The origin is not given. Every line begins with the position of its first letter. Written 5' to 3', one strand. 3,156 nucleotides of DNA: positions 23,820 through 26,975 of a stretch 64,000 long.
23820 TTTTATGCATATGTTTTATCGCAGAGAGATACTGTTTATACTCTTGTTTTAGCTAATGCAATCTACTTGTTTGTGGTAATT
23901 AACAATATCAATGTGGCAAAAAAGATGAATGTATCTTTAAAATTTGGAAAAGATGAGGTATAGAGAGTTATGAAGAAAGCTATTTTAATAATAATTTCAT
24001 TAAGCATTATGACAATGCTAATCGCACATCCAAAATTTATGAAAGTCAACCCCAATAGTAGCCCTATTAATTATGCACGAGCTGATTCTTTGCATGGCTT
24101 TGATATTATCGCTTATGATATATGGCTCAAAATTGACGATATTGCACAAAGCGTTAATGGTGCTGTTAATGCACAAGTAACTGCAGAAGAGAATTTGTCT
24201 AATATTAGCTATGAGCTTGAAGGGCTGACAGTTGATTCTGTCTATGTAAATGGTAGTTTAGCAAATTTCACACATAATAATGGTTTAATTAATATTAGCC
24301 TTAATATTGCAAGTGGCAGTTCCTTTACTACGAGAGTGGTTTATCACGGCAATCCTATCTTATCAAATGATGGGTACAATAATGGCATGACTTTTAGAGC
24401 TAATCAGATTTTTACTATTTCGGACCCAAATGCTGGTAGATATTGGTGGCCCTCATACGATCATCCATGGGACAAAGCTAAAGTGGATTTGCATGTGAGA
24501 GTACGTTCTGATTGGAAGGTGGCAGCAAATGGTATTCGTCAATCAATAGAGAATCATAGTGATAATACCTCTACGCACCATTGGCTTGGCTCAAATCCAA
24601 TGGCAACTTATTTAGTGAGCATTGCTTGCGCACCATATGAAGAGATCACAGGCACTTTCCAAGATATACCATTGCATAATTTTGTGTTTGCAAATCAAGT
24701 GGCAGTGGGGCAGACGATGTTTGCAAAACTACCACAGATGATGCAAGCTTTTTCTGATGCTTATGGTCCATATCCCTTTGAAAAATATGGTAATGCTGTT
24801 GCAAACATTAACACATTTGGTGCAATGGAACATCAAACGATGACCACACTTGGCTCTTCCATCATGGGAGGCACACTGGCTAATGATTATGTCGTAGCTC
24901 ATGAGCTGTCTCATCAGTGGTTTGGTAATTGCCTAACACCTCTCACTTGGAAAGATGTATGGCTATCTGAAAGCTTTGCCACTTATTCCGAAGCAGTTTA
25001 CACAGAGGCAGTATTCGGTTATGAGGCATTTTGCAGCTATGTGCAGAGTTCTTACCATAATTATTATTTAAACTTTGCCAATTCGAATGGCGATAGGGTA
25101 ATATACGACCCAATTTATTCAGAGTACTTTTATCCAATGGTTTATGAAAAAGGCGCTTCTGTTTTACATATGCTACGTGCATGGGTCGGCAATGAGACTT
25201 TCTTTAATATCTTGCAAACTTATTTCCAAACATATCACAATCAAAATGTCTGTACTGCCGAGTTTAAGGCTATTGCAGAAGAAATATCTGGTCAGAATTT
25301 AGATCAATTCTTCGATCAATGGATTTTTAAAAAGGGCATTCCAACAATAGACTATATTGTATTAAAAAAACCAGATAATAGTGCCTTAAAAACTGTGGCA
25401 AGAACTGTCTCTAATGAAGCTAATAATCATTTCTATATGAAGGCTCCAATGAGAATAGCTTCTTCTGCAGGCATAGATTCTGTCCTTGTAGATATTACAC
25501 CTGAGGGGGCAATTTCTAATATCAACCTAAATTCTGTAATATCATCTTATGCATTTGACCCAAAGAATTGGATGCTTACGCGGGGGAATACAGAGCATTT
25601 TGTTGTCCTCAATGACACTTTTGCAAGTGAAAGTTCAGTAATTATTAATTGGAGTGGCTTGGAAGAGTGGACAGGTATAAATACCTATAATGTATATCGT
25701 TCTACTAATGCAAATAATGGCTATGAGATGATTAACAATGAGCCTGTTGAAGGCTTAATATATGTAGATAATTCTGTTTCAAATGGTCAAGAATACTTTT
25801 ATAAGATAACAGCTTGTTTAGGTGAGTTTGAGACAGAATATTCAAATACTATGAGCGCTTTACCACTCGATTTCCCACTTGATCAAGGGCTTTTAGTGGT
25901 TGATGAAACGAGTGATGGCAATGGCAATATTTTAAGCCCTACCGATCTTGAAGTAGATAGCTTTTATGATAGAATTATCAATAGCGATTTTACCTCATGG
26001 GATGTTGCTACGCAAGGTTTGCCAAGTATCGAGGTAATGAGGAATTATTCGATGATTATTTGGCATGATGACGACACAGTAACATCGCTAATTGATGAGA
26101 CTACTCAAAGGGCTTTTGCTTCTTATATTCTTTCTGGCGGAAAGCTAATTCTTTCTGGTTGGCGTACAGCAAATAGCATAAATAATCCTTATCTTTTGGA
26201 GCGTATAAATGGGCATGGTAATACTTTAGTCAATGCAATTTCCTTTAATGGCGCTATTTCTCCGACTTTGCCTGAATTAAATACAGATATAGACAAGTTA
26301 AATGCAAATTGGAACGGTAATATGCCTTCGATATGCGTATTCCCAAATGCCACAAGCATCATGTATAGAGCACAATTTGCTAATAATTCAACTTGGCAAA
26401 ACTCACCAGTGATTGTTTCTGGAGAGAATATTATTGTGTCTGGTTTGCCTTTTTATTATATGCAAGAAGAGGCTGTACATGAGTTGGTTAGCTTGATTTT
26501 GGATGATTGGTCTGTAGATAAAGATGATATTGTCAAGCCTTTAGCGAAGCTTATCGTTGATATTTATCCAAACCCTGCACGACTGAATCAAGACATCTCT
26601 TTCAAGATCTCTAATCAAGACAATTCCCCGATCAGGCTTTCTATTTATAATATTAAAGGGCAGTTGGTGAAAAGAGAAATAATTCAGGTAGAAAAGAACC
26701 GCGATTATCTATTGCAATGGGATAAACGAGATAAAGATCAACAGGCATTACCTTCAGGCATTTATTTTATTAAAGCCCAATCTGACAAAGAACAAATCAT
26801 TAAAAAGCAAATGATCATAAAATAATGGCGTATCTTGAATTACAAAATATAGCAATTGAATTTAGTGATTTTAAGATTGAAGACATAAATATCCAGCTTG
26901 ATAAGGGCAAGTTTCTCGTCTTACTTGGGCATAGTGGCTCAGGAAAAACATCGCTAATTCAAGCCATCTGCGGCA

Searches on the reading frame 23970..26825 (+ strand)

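Call 16: search_protein_families(library=pfam, proteins=[window:23970-26825:+])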
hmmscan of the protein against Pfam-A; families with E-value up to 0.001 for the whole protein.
window:23970-26825:+ (951 aa): 4 families
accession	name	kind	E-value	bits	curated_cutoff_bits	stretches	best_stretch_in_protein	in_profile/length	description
PF01433.26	Peptidase_M1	-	2.3e-34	119.4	27.7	1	255-451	7-218/218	Peptidase family M1 domain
PF18962.6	Por_Secre_tail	-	3.9e-10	40.3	27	1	865-949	1-75/75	Secretion system C-terminal sorting domain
PF17900.6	Peptidase_M1_N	-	4.7e-10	40.3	25.8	1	48-215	4-186/186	Peptidase M1 N-terminal domain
PF13860.13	FlgD_ig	-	2.3e-05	24.7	27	1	885-940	22-77/79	FlgD Ig-like domain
